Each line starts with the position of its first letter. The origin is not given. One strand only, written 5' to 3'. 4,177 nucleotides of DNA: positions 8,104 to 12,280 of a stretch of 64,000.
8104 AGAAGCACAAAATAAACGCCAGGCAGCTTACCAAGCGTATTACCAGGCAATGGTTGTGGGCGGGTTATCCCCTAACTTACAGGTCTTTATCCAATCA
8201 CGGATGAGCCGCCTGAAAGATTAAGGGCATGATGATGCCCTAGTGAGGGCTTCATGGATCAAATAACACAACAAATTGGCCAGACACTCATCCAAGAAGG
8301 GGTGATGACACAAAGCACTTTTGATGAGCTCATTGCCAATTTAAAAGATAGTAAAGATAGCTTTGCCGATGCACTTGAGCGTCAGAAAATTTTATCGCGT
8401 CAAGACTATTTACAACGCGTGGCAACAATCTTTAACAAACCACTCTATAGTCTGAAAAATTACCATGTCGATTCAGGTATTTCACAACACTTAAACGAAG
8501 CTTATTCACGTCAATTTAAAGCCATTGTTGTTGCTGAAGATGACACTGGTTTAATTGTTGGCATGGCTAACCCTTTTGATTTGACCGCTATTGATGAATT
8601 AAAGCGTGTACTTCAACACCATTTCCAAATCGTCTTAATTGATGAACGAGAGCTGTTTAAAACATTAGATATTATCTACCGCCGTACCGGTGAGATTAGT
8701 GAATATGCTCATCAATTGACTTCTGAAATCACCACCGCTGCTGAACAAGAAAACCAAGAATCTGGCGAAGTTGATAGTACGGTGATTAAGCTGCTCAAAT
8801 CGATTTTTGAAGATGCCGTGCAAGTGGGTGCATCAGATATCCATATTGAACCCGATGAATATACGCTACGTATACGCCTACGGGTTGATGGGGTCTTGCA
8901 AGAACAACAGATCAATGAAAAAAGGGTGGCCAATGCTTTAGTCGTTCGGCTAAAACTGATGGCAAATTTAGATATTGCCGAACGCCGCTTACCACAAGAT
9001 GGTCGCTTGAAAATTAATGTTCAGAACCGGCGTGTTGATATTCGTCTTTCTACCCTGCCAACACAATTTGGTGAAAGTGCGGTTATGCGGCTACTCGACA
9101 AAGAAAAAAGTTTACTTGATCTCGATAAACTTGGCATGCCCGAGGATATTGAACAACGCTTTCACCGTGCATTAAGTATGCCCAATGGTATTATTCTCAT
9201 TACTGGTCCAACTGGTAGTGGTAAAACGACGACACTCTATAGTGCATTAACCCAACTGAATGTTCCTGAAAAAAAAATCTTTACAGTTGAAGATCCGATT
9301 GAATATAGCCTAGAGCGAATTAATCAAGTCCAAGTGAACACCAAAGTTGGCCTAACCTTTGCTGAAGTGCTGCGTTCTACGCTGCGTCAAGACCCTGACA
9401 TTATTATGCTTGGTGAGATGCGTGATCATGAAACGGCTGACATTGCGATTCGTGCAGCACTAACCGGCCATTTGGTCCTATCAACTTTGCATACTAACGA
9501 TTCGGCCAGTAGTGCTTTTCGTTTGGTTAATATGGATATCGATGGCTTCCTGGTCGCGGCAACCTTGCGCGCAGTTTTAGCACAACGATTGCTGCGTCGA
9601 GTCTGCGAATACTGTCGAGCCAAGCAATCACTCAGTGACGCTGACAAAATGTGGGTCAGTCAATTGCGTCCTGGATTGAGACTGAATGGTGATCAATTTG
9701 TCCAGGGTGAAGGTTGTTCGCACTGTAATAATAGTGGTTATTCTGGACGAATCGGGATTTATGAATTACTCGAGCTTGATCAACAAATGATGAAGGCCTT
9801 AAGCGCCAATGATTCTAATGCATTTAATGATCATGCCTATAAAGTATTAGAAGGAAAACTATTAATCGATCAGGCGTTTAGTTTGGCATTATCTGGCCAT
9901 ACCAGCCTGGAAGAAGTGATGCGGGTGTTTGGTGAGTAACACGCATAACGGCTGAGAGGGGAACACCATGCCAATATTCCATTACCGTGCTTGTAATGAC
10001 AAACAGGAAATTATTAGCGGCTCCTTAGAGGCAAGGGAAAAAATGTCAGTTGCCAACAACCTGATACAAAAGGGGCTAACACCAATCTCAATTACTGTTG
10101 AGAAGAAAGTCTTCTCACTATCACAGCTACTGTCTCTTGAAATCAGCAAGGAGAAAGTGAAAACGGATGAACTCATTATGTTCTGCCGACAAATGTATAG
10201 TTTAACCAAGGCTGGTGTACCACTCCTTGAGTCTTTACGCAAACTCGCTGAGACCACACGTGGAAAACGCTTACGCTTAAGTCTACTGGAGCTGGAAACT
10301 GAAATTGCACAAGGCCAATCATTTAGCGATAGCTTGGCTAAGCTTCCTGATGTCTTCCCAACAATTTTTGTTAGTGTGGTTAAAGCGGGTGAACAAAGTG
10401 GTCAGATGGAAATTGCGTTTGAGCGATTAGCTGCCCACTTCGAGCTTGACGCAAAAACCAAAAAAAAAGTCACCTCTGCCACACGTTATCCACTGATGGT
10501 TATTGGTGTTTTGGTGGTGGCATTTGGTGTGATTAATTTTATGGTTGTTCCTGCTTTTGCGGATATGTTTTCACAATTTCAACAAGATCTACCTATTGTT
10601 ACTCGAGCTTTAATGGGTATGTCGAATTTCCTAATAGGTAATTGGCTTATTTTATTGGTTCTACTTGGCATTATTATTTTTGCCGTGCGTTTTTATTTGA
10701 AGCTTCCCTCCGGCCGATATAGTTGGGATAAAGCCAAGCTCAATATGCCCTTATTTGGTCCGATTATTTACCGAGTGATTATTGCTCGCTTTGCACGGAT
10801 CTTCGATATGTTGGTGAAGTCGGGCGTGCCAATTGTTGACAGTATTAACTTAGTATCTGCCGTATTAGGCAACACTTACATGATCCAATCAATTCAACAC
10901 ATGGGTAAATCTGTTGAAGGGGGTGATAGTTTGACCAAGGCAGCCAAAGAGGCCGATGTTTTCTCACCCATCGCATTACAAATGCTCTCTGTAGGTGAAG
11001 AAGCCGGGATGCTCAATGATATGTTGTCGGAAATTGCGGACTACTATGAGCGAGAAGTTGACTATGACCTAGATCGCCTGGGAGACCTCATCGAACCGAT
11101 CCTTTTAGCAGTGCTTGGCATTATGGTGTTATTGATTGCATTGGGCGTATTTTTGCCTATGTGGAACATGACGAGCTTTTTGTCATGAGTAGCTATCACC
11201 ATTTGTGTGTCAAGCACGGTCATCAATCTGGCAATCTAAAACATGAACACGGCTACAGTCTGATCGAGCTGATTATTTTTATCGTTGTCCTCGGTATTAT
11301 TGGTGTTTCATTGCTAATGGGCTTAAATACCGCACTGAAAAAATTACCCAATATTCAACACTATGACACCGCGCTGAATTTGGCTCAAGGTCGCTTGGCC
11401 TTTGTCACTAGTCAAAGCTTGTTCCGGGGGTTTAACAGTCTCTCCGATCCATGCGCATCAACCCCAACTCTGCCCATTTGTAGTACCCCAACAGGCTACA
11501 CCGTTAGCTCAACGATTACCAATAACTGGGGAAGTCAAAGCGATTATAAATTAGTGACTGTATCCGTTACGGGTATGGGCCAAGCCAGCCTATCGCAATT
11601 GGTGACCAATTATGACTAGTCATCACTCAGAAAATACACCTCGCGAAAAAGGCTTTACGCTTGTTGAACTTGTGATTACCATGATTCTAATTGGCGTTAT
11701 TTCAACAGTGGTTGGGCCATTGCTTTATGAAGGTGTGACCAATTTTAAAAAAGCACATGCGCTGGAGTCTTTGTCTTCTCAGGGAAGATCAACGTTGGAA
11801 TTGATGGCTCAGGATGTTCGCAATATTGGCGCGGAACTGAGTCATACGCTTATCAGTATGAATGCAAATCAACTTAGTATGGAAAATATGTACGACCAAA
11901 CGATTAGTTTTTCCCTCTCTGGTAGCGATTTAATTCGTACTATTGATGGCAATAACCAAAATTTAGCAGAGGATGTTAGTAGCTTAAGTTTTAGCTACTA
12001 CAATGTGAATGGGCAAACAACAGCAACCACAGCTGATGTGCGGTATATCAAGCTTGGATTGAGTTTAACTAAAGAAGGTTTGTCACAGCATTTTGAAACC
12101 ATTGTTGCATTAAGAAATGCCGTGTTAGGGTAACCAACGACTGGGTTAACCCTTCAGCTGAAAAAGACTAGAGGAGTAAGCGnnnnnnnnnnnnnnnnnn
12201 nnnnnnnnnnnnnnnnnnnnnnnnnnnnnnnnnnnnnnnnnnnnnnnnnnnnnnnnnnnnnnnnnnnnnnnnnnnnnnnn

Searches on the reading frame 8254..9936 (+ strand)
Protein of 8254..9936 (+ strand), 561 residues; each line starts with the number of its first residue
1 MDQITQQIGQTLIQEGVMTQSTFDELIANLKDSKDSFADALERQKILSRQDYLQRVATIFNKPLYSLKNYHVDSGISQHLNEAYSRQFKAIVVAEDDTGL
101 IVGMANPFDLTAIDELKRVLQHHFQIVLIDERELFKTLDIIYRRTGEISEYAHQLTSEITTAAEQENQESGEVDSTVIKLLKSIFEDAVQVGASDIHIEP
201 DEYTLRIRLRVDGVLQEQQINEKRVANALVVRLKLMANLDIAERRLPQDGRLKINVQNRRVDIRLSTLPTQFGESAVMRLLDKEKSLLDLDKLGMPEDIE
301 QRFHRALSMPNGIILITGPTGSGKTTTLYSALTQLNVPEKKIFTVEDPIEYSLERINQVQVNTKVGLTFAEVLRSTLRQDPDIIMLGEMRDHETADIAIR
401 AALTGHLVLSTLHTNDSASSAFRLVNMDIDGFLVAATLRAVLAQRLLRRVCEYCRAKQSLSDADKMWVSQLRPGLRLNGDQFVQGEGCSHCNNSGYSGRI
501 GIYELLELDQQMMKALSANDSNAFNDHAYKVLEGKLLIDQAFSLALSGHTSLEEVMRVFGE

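Call 49: search_protein_families(library=pfam, proteins=[window:8254-9936:+])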
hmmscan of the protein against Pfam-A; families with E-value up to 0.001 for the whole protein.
window:8254-9936:+ (561 aa): 9 families
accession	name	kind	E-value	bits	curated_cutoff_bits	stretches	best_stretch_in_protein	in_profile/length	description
PF00437.27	T2SSE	-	5.6e-132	440.3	24.9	1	174-557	5-370/370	Type II/IV secretion system protein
PF05157.20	MshEN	-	2.1e-11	44.1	23.1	1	63-146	4-88/90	MshEN domain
PF25199.1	nSTAND_NTPase5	-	1.2e-06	28.9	34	1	299-362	28-93/145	Novel STAND NTPase 5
PF13401.12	AAA_22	-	1.6e-06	28.9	27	1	311-355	5-49/130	AAA domain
PF22341.1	GSPE_N1E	-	0.00014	22.4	27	1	84-142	6-64/64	GSPII protein E, N1E domain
PF13191.12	AAA_16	-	0.0002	22.3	32.6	1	301-398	14-103/167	AAA ATPase domain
PF13555.12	AAA_29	-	0.00028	21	27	1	309-341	20-51/61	P-loop containing region of AAA domain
PF20720.3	nSTAND3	-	0.00044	20.4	27.2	0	310-348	16-54/155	Novel STAND NTPase 3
PF01637.24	ATPase_2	-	0.00054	20.3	33.2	0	308-374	17-83/225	ATPase domain predominantly from Archaea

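Call 61: search_protein_families(library=ncbifam, proteins=[P0146], max_evalue=0.01)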
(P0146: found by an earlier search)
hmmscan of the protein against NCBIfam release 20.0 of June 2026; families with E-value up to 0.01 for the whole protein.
P0146 (1358 aa): 4 families
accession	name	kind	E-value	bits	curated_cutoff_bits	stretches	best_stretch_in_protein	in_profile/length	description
NF045728.1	glycosyl_F510_1955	equivalog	9.3e-77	257.6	175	9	890-1028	73-214/246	F510_1955 family glycosylhydrolase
NF010237.0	PRK13684.1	equivalog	3e-26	92.2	326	3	932-1123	114-304/334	photosynthesis system II assembly factor Ycf48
NF053688.1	BamI_Bacteroidota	equivalog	1.2e-22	80.8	370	2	479-695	160-393/452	BamI family beta-barrel-assembly machinery protein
NF038379.2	amino_Aden_PurZ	exception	0.00015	21.1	300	0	632-672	36-76/293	succino-amino-deoxyadenylate synthase PurZ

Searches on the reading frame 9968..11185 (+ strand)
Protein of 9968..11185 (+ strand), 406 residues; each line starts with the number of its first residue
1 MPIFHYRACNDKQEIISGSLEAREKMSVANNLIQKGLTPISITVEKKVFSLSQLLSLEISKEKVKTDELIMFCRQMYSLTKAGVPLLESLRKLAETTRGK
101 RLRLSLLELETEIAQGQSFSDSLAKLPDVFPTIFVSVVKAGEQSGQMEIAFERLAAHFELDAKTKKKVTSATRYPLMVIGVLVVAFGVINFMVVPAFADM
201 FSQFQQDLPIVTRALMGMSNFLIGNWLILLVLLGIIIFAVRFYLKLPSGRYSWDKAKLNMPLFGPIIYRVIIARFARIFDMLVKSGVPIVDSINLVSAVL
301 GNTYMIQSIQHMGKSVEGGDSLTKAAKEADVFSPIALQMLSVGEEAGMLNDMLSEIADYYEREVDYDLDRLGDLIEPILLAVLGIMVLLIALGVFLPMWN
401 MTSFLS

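Call 49: search_protein_families(library=pfam, proteins=[window:9968-11185:+])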
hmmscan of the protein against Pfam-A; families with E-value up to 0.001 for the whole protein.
window:9968-11185:+ (406 aa): 1 family
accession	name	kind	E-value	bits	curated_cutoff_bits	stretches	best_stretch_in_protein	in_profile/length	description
PF00482.28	T2SSF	-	1.1e-52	177.7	25.2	2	72-195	1-125/125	Type II secretion system (T2SS), protein F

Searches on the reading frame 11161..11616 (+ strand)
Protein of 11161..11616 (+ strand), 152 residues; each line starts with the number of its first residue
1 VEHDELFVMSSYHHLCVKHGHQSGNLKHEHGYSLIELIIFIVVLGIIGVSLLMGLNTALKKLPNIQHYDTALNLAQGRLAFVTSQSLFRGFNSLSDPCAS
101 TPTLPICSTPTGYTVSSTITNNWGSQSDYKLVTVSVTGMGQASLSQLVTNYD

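Call 73: search_protein_families(library=pfam, proteins=[window:11161-11616:+], max_evalue=0.01)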
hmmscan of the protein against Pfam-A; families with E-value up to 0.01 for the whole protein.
window:11161-11616:+ (152 aa): 1 family
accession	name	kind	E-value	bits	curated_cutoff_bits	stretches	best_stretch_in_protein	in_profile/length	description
PF07963.17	N_methyl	-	3.9e-05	23.5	21.2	1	27-51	2-26/27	Prokaryotic N-terminal methylation motif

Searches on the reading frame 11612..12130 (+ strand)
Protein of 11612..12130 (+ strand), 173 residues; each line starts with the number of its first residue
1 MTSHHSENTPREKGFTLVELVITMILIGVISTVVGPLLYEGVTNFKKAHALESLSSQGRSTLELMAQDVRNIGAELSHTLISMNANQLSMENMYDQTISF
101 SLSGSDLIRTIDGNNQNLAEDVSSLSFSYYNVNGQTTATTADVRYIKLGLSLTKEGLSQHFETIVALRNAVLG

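Call 73: search_protein_families(library=pfam, proteins=[window:11612-12130:+], max_evalue=0.01)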
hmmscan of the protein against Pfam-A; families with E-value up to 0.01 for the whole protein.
window:11612-12130:+ (173 aa): 1 family
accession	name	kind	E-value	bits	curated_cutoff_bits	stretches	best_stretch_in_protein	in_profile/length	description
PF07963.17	N_methyl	-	3e-07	30.2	21.2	1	11-34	3-26/27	Prokaryotic N-terminal methylation motif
